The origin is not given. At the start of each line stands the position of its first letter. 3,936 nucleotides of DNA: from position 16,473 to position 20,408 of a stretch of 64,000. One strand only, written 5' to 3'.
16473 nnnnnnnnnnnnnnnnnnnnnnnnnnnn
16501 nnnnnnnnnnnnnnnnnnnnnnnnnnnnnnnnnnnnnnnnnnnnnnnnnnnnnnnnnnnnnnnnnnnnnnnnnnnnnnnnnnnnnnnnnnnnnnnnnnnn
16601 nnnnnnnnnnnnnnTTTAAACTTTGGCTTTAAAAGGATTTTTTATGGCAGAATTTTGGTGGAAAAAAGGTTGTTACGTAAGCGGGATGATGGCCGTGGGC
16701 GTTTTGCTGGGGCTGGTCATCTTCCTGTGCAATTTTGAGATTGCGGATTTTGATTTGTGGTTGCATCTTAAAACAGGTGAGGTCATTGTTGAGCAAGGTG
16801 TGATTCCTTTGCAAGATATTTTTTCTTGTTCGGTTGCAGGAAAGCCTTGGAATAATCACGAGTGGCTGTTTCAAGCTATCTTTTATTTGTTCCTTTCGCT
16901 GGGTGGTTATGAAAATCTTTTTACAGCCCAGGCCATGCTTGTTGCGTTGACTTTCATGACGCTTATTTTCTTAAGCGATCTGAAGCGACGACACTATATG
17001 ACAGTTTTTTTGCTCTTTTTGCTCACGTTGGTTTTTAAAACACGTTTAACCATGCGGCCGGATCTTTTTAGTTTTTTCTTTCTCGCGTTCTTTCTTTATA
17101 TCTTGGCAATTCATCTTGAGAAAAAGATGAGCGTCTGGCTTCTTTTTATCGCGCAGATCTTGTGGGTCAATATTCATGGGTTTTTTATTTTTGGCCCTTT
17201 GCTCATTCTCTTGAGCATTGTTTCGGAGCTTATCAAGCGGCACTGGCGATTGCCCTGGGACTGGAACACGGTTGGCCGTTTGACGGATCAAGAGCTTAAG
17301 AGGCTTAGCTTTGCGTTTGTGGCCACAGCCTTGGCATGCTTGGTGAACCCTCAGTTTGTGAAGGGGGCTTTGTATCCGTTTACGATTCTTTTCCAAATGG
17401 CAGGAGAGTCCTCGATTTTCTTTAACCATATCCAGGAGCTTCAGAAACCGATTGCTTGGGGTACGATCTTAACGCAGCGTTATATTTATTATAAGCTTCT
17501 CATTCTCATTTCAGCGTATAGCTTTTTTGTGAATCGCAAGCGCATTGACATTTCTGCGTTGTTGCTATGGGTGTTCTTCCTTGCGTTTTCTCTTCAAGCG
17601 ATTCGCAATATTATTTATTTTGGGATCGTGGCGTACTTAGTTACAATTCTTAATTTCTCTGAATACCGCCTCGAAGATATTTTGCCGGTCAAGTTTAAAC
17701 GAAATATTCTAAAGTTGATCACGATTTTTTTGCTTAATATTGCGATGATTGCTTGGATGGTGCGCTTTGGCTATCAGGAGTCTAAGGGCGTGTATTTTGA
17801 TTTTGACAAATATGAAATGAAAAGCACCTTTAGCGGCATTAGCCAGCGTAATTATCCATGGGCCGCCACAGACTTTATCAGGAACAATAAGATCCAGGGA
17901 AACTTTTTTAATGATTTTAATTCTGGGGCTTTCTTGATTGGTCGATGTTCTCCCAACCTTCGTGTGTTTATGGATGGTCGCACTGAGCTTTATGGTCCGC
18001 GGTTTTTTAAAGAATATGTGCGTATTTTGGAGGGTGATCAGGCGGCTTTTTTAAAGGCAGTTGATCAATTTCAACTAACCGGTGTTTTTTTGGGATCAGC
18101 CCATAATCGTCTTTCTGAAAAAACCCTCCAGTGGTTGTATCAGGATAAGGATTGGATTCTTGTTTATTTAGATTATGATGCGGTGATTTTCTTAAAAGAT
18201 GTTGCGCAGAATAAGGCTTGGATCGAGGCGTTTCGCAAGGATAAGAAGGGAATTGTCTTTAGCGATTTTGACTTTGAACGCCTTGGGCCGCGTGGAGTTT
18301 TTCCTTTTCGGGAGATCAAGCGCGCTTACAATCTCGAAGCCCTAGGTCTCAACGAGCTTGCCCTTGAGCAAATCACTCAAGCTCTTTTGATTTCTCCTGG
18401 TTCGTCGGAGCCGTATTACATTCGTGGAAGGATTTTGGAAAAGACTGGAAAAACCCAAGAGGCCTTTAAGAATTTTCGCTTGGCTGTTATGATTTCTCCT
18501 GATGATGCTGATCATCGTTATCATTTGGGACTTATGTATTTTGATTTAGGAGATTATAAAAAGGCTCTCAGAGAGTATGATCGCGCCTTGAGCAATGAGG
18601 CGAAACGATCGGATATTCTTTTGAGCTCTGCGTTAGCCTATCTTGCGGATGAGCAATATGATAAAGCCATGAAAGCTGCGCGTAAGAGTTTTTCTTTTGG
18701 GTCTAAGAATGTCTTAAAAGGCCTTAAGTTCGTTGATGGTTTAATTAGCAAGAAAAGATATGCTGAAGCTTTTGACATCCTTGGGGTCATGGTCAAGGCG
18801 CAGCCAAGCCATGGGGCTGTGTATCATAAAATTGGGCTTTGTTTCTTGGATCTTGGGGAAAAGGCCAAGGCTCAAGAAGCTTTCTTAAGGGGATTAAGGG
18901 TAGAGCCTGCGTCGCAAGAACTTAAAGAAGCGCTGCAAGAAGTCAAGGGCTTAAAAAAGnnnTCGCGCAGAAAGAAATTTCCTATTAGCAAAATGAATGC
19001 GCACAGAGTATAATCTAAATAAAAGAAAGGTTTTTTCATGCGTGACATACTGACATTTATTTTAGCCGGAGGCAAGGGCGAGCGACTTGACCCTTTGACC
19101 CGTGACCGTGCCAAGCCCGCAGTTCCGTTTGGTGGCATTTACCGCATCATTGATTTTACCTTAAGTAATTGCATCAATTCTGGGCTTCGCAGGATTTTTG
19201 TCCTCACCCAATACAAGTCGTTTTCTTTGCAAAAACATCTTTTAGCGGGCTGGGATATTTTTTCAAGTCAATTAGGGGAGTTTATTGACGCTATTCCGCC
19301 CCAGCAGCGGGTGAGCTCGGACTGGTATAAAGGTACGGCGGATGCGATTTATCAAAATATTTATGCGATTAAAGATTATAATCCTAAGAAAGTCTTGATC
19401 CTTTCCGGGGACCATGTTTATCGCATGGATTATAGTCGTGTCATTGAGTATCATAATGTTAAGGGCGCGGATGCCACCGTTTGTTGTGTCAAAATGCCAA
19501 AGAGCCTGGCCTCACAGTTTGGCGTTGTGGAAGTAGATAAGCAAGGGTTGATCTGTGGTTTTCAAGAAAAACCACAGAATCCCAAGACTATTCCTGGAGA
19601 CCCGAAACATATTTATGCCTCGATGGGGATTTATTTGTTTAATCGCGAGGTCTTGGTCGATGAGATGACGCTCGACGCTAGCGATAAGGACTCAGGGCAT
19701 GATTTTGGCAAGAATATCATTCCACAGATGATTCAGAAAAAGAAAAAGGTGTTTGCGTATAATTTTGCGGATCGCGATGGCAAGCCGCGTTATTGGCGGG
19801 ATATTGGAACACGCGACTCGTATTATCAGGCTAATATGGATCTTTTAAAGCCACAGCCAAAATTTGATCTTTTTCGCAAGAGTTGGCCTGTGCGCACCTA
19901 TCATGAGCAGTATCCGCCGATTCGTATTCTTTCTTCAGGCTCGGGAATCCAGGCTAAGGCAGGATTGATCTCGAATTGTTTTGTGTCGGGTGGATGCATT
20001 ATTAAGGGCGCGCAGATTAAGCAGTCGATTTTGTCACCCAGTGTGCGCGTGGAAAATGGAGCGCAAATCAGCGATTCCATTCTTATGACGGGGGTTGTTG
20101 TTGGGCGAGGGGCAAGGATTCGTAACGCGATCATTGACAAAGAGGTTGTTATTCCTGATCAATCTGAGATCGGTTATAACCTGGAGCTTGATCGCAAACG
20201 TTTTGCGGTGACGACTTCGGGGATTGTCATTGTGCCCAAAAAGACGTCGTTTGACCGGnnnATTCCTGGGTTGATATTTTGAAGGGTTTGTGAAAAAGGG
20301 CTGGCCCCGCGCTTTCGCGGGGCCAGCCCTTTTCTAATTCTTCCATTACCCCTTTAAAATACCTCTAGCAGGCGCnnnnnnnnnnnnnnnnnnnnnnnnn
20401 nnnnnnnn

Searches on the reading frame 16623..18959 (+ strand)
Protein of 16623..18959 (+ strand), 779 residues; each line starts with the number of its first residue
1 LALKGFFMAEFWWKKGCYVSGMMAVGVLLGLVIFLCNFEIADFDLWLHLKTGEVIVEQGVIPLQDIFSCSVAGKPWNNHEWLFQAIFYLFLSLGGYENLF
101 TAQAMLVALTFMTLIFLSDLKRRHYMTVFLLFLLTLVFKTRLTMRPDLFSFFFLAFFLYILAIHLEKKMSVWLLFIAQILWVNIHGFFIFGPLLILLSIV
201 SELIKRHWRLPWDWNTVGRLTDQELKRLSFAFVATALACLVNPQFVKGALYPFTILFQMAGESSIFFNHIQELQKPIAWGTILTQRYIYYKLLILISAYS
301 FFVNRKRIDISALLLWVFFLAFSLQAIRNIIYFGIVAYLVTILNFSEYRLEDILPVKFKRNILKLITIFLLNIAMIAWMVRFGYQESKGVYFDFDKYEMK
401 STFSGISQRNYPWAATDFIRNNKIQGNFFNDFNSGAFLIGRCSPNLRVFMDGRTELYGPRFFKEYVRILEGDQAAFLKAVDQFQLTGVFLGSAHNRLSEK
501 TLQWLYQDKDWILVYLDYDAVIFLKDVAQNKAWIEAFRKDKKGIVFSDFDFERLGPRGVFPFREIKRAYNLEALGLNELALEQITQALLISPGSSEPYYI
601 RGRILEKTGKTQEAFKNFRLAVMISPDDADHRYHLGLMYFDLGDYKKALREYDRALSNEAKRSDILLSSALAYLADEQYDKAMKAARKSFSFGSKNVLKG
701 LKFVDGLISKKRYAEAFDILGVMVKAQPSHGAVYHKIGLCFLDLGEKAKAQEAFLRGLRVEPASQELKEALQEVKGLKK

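Call 56: search_protein_families(library=pfam, proteins=[window:16623-18959:+], max_evalue=0.001)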
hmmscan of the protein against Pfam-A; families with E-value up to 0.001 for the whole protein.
window:16623-18959:+ (779 aa): 14 families
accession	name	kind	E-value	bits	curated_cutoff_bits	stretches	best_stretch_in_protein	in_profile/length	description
PF07719.23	TPR_2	-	1.3e-17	62.9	27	1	633-657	5-29/34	Tetratricopeptide repeat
PF13181.12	TPR_8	-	1e-16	60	25.7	0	597-628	3-34/34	Tetratricopeptide repeat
PF00515.34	TPR_1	-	3.9e-15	55.4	27.8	1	632-657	4-29/34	Tetratricopeptide repeat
PF13428.12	TPR_14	-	4.7e-11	42.7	23.5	0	633-666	5-38/44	Tetratricopeptide repeat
PF13431.12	TPR_17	-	8.4e-11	41.7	24.4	0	585-614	3-32/34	Tetratricopeptide repeat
PF14559.12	TPR_19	-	2e-10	41.3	25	0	609-662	5-58/68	Tetratricopeptide repeat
PF13432.12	TPR_16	-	4.2e-10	40.3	32.7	1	635-687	3-55/65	Tetratricopeptide repeat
PF13371.12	TPR_9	-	4.3e-10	39.9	35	1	621-666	21-66/73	Tetratricopeptide repeat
PF13429.12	TPR_15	-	2.1e-09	37.7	26.2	1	593-717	144-268/280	Tetratricopeptide repeat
PF13424.12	TPR_12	-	1.5e-08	35.2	30.1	0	632-689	6-71/77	Tetratricopeptide repeat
PF13414.12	TPR_11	-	1.2e-07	31.8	26.8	1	602-643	1-42/42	TPR repeat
PF12895.13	ANAPC3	-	4.2e-07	30.6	27.2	1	610-687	4-80/82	Anaphase-promoting complex, cyclosome, subunit 3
PF13174.12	TPR_6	-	0.00012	22.9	26.3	0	633-658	4-29/33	Tetratricopeptide repeat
PF23914.1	TPR_CcmH_CycH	-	0.00085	19.6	42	0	619-685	40-106/158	Cytochrome c-type biogenesis protein H TPR domain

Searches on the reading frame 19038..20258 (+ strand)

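Call 56: search_protein_families(library=pfam, proteins=[window:19038-20258:+], max_evalue=0.001)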
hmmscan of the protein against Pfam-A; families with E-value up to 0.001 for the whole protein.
window:19038-20258:+ (407 aa): 5 families
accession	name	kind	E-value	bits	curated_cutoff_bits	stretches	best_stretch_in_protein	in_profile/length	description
PF00483.29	NTP_transferase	-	1.5e-65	221.6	21.2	1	7-270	3-243/245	Nucleotidyl transferase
PF24894.1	Hexapep_GlmU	-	7.2e-33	113.3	23.3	1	306-399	11-104/104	GlmU-like, C-terminal hexapeptide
PF25247.1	LbH_GLGC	-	1.7e-11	44.7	27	2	310-350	12-52/135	GLGC left-handed parallel beta-helix domain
PF25084.1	LbH_EIF2B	-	1.1e-08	35.5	54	1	307-378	15-87/105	EIF2B subunit epsilon LbH domain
PF12804.13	NTP_transf_3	-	5.7e-05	23.8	27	1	7-150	2-122/160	MobA-like NTP transferase domain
